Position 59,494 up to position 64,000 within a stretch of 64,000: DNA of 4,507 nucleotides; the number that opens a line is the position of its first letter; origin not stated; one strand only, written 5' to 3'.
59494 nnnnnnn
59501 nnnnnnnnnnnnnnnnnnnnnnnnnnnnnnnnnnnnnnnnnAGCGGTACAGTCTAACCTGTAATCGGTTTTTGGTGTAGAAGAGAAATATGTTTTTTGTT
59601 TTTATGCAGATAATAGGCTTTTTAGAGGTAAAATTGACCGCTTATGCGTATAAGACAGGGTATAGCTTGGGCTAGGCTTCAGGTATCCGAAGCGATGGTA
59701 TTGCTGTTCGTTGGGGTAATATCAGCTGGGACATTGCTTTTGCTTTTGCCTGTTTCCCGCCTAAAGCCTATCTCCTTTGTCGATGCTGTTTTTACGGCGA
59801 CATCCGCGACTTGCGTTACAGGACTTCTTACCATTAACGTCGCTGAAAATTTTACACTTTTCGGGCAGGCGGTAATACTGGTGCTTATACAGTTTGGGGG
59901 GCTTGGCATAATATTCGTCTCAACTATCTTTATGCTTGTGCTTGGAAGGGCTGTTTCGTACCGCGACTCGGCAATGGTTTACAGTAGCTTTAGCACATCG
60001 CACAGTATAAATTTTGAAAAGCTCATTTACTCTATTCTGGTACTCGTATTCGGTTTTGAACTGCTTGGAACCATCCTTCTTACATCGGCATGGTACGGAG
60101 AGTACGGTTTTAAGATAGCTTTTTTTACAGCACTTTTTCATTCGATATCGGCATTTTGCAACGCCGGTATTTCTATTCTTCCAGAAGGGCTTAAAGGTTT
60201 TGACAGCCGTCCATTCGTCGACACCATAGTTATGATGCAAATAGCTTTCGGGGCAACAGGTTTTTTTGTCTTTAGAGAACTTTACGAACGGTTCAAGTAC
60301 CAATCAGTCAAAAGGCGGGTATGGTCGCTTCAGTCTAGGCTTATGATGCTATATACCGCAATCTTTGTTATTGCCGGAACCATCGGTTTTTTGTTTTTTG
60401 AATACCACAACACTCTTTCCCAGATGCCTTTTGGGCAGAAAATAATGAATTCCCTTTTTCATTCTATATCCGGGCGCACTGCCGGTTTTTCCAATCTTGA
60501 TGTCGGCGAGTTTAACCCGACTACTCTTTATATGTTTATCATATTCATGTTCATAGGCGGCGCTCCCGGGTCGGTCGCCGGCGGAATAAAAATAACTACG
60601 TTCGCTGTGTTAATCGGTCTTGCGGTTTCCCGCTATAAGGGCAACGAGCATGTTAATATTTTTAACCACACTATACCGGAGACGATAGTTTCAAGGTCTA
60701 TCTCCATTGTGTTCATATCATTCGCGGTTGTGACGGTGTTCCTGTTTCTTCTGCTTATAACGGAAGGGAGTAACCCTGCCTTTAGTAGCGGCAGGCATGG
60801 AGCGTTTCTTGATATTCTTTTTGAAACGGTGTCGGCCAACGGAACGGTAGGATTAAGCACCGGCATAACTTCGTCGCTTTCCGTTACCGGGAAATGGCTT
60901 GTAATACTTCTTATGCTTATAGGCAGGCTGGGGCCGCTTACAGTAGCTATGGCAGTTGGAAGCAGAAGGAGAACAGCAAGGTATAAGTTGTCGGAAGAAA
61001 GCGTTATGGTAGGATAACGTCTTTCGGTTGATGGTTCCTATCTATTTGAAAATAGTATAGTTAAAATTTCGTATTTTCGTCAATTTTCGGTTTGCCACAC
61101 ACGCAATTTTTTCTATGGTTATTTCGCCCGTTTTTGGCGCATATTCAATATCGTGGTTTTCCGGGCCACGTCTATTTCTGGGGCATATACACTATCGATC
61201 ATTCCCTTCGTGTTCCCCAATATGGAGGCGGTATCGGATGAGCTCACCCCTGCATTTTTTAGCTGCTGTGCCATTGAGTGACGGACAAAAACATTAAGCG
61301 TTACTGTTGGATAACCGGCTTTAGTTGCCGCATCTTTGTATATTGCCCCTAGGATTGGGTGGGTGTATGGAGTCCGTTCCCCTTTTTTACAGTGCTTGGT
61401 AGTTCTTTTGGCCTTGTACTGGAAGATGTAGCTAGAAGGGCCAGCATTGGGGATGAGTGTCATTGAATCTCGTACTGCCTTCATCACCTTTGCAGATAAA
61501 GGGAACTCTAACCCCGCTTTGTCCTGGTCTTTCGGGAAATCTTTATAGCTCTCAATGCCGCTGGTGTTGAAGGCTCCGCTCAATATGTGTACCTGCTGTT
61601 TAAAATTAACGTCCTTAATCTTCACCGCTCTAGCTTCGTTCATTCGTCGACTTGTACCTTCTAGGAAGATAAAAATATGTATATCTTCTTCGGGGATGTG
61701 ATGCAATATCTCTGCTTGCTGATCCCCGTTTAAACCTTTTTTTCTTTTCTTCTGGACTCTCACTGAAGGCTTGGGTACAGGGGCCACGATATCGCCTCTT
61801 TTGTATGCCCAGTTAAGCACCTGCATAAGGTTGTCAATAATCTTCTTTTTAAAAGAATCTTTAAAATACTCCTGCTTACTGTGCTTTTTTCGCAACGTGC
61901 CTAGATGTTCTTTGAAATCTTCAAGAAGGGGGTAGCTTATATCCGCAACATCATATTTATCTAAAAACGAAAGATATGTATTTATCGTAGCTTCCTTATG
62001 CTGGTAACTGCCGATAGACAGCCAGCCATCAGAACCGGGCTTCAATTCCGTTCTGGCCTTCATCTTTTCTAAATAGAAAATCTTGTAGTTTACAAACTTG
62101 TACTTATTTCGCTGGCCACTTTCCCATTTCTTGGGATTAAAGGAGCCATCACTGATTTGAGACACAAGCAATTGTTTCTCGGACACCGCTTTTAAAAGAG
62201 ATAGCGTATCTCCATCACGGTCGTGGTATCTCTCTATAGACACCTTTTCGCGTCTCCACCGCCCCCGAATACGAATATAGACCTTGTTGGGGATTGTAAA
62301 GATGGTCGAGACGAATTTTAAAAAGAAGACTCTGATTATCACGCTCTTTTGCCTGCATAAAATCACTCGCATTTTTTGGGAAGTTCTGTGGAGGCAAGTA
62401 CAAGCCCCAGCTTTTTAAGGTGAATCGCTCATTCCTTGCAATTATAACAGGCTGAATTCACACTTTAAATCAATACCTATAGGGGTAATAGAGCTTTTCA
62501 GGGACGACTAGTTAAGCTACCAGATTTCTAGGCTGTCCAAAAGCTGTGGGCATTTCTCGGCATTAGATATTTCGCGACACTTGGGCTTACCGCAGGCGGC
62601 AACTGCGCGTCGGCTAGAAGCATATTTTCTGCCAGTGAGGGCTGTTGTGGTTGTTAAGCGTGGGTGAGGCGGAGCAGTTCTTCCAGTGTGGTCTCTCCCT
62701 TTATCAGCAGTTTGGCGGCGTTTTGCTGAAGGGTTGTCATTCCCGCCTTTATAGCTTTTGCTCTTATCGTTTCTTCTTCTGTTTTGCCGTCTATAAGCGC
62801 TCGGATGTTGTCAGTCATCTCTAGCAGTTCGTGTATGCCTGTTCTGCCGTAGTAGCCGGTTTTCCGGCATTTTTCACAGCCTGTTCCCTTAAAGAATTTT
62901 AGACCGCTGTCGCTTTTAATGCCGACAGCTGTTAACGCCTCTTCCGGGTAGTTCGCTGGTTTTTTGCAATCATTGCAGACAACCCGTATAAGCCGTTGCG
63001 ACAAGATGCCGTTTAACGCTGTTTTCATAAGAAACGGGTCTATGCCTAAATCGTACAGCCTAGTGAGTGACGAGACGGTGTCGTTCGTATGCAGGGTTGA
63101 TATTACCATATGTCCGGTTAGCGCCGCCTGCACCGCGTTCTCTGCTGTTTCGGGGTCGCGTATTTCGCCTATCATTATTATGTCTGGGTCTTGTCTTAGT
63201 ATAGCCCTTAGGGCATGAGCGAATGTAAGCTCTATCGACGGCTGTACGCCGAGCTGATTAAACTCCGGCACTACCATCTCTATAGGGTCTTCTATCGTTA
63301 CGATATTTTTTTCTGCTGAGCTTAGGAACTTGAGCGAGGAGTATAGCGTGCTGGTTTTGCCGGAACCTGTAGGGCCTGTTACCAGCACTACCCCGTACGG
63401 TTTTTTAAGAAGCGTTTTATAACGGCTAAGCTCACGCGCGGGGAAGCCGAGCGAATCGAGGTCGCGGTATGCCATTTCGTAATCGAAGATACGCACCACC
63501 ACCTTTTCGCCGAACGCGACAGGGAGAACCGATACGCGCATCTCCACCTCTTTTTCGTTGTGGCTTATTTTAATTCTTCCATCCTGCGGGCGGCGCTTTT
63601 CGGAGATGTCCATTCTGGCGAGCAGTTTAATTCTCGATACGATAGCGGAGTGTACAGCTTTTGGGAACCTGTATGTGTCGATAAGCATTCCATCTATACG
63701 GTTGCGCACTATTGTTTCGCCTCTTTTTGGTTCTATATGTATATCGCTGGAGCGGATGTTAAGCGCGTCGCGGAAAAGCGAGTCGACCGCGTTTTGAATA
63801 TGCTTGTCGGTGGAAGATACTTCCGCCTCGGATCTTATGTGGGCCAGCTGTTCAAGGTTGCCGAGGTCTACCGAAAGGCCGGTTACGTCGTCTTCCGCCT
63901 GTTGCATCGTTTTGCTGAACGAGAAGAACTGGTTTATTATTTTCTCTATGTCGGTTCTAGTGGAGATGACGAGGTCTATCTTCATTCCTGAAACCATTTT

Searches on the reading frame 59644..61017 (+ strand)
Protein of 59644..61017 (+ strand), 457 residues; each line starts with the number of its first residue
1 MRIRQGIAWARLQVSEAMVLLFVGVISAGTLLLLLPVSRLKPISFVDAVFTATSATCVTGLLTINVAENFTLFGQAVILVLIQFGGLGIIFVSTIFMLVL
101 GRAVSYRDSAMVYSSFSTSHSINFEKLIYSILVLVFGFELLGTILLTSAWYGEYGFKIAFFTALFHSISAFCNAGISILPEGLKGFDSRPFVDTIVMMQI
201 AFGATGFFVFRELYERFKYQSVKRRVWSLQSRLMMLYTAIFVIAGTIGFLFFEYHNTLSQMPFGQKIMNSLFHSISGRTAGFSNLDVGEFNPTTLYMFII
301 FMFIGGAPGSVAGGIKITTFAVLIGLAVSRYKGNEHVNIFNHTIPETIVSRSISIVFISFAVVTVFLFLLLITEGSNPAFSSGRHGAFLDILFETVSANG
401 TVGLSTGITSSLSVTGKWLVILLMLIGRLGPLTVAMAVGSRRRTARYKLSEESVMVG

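Call 18: search_protein_families(library=pfam, proteins=[window:59644-61017:+], max_evalue=0.01)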
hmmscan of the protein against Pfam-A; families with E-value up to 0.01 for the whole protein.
window:59644-61017:+ (457 aa): 1 family
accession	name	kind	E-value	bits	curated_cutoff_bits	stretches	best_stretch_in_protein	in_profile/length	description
PF02386.22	TrkH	-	2.1e-56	191.9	27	1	30-436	51-488/502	Cation transport protein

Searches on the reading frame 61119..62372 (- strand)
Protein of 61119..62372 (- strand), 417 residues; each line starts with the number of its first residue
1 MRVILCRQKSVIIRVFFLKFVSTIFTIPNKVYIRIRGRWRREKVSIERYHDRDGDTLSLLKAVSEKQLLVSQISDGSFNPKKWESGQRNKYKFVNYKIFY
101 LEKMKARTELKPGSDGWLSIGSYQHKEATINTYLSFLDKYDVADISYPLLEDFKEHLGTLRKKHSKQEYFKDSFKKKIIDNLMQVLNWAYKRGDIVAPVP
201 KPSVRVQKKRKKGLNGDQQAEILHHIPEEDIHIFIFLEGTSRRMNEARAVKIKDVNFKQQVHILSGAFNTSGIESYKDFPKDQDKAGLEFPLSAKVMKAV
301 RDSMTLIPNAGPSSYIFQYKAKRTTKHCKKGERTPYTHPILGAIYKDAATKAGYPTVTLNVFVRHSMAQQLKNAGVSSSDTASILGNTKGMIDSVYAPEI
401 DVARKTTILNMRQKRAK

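Call 63: search_protein_families(library=pfam, proteins=[window:61119-62372:-], max_evalue=0.00001)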
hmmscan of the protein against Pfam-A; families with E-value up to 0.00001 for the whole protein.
window:61119-62372:- (417 aa): 1 family
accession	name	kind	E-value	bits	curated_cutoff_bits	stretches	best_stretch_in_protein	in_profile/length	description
PF00589.27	Phage_integrase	-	8.3e-07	29.4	27.1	1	215-388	4-157/172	Phage integrase family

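Call 66: search_protein_families(library=ncbifam, proteins=[window:61119-62372:-], max_evalue=0.001)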
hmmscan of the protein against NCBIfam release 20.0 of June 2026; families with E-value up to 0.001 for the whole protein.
window:61119-62372:- (417 aa): 1 family
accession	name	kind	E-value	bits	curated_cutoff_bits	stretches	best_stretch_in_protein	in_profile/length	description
NF040815.2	recomb_XerA_Arch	equivalog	5.1e-09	36.1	220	1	128-267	15-151/263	site-specific tyrosine recombinase/integron integrase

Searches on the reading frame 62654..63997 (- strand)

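Call 63: search_protein_families(library=pfam, proteins=[window:62654-63997:-], max_evalue=0.00001)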
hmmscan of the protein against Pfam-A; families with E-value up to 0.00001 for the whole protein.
window:62654-63997:- (447 aa): 1 family
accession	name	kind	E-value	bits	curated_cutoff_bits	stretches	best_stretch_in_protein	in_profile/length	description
PF00437.27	T2SSE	-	4.1e-124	414.4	24.9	1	64-443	5-370/370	Type II/IV secretion system protein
